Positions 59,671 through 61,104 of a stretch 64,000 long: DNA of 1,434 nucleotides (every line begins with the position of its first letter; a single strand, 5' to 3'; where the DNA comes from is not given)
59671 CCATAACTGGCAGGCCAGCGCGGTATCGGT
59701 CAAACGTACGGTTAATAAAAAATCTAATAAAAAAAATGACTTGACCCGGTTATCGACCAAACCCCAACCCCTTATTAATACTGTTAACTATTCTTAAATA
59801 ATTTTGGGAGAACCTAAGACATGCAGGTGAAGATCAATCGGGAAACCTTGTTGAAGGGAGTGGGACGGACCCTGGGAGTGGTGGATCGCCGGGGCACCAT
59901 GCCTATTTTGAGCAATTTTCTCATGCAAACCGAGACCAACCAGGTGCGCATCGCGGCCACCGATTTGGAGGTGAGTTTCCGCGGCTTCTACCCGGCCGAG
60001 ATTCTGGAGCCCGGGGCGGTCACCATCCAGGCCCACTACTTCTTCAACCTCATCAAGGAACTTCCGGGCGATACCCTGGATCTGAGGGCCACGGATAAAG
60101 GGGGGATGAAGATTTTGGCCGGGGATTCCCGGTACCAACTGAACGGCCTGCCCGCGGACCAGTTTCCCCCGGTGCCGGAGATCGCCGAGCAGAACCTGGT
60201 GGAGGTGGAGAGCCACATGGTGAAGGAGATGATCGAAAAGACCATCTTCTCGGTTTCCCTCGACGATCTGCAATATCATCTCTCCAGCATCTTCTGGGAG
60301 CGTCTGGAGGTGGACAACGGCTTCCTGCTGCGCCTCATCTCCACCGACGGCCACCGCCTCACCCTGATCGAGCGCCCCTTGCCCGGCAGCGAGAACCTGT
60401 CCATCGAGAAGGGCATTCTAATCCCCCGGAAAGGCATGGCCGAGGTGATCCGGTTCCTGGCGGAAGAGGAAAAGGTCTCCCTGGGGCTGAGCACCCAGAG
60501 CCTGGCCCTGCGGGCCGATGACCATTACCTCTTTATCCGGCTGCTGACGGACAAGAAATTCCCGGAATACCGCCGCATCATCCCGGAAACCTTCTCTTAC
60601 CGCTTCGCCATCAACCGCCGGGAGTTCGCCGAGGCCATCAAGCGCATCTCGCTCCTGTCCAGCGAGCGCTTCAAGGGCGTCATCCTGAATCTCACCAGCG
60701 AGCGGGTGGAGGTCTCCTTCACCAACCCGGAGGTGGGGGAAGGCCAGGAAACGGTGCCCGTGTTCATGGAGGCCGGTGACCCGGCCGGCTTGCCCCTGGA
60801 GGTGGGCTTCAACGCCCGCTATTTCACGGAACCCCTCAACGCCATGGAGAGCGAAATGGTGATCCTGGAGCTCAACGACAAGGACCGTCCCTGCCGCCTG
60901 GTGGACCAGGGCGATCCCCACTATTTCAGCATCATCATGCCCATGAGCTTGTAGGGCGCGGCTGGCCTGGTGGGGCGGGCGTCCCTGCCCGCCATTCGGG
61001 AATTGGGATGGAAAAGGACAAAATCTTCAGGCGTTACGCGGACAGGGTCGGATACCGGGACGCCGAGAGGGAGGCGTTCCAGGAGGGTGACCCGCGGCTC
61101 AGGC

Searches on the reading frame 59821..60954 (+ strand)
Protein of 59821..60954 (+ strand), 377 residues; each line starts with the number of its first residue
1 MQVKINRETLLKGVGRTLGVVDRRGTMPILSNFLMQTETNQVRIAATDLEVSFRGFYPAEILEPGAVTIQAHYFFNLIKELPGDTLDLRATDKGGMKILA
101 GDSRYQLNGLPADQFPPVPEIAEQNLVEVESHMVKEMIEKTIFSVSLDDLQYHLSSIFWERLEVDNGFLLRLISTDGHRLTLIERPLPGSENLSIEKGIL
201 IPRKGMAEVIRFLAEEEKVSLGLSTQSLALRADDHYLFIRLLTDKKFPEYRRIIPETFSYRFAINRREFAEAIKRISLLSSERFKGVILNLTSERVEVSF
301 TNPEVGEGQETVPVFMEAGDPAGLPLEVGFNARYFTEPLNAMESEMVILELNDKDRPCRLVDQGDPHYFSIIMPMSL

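Call 32: find_encoding_contigs(protein=window:59821-60954:+, flank=10000, max_places=5)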
Protein window:59821-60954:+ (377 aa): 21 contigs read that carry it; 5 places shown.
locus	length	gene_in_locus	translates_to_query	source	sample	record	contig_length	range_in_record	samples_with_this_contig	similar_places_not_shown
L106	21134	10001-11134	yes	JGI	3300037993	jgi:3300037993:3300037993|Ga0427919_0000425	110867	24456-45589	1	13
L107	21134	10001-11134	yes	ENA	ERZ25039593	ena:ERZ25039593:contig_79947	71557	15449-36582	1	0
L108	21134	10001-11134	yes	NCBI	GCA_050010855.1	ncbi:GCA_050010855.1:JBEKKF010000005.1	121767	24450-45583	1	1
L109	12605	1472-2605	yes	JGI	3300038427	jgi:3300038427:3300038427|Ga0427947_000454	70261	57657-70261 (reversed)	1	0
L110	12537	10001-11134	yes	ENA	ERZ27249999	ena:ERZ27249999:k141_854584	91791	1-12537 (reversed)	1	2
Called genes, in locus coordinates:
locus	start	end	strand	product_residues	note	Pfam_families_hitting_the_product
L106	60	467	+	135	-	PF00903:Glyoxalase, PF13468:Glyoxalase_3, PF13669:Glyoxalase_4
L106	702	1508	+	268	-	PF01261:AP_endonuc_2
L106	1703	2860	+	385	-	PF02670:DXP_reductoisom, PF08436:DXP_redisom_C, PF13288:DXPR_C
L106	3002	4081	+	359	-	PF02163:Peptidase_M50, PF00595:PDZ, PF13180:PDZ_2, PF17820:PDZ_6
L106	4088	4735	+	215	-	PF00814:TsaD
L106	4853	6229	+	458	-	-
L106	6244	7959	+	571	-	PF00575:S1, PF10150:RNase_E_G, PF20833:RNase_E_G_Thio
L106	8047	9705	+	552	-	PF00920:ILVD_EDD_N, PF24877:ILV_EDD_C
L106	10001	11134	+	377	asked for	PF00712:DNA_pol3_beta, PF02767:DNA_pol3_beta_2, PF02768:DNA_pol3_beta_3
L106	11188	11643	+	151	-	-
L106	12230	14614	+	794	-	PF02518:HATPase_c, PF00204:DNA_gyraseB, PF01751:Toprim, PF00986:DNA_gyraseB_C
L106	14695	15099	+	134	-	-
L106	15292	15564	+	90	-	PF08220:HTH_DeoR (weak)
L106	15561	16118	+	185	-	PF04542:Sigma70_r2, PF13384:HTH_23 (faint), PF07638:Sigma70_ECF (weak), PF08281:Sigma70_r4_2, PF04545:Sigma70_r4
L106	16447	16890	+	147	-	PF13490:zf-HC2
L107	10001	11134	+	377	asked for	PF00712:DNA_pol3_beta, PF02767:DNA_pol3_beta_2, PF02768:DNA_pol3_beta_3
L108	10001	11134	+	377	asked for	PF00712:DNA_pol3_beta, PF02767:DNA_pol3_beta_2, PF02768:DNA_pol3_beta_3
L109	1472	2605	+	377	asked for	PF00712:DNA_pol3_beta, PF02767:DNA_pol3_beta_2, PF02768:DNA_pol3_beta_3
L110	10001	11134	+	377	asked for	PF00712:DNA_pol3_beta, PF02767:DNA_pol3_beta_2, PF02768:DNA_pol3_beta_3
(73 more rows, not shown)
